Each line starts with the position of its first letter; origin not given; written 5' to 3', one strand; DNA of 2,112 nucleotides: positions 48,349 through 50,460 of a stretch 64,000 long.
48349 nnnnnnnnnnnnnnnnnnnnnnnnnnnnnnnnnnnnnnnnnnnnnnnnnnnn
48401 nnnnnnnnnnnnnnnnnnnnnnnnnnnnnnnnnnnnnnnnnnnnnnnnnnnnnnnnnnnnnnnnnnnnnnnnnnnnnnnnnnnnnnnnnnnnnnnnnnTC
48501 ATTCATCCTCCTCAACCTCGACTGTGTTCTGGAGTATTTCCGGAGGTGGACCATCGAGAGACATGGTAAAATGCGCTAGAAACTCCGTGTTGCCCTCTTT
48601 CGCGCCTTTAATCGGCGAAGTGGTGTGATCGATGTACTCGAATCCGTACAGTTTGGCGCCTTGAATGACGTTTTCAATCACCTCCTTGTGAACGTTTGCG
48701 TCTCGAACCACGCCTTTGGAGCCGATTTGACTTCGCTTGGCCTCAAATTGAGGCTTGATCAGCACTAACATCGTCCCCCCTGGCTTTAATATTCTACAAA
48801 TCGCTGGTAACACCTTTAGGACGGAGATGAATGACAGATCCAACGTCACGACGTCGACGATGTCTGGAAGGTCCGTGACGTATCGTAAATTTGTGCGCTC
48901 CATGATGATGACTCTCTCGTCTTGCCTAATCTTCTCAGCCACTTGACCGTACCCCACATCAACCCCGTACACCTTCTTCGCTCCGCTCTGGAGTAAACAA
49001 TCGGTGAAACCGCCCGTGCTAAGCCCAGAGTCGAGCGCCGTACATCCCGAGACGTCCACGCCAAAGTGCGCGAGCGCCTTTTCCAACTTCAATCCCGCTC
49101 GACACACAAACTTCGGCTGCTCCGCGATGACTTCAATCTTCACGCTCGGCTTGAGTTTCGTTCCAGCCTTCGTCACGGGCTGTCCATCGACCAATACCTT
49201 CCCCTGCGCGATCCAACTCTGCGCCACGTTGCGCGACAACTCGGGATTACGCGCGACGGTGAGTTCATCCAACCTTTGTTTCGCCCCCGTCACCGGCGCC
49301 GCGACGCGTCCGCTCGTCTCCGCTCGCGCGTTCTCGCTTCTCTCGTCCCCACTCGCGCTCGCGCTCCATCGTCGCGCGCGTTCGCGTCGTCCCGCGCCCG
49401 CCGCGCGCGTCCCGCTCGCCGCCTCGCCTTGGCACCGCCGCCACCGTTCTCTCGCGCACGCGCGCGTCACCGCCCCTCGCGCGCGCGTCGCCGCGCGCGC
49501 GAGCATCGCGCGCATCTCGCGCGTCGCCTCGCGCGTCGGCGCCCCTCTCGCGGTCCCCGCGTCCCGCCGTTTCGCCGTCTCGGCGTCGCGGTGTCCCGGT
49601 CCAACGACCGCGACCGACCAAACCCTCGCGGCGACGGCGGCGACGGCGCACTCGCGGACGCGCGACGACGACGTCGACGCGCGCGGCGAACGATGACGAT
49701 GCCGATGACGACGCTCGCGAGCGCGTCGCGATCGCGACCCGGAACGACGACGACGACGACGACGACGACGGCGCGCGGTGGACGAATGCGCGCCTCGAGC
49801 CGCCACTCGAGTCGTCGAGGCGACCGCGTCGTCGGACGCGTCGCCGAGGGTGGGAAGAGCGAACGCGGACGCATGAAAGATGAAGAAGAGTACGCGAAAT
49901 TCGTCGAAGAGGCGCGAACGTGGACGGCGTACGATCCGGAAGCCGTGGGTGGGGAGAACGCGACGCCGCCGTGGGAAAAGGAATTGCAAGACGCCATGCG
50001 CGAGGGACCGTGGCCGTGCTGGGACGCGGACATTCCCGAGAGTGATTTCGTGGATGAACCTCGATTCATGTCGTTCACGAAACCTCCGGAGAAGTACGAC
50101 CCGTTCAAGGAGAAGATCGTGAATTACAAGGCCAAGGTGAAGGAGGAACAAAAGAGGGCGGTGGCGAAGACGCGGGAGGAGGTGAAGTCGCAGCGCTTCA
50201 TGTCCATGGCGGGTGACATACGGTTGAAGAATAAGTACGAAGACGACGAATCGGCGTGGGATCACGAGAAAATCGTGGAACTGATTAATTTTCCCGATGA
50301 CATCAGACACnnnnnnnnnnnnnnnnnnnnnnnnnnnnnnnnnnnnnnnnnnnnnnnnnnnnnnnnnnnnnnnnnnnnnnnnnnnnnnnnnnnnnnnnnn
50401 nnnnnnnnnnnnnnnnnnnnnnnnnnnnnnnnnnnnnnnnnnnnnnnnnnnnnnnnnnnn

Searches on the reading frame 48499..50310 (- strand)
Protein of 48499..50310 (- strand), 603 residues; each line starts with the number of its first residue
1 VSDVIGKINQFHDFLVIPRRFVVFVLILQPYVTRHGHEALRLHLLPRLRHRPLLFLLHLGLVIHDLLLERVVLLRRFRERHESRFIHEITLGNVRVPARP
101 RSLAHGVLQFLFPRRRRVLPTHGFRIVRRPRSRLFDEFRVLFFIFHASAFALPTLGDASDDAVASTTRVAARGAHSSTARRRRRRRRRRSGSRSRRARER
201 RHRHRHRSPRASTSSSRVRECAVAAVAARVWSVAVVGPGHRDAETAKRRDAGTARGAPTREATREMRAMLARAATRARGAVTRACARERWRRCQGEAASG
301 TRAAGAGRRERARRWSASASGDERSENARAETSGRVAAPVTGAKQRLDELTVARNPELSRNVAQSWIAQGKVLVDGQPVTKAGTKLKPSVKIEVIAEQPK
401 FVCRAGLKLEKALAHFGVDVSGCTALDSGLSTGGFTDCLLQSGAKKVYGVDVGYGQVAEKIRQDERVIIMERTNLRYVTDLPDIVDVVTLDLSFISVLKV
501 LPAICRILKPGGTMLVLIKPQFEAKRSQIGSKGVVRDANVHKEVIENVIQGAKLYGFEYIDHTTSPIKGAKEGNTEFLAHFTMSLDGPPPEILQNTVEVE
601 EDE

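Call 58: search_protein_families(library=pfam, proteins=[window:48499-50310:-], max_evalue=0.00001)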
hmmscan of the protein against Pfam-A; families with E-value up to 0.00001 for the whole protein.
window:48499-50310:- (603 aa): 2 families
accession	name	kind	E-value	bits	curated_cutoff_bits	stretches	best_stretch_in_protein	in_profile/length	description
PF01728.25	FtsJ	-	2.4e-36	125.8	24.1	1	401-580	1-178/181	FtsJ-like methyltransferase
PF01479.30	S4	-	8.4e-10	38.7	22.8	1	345-389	1-45/48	S4 domain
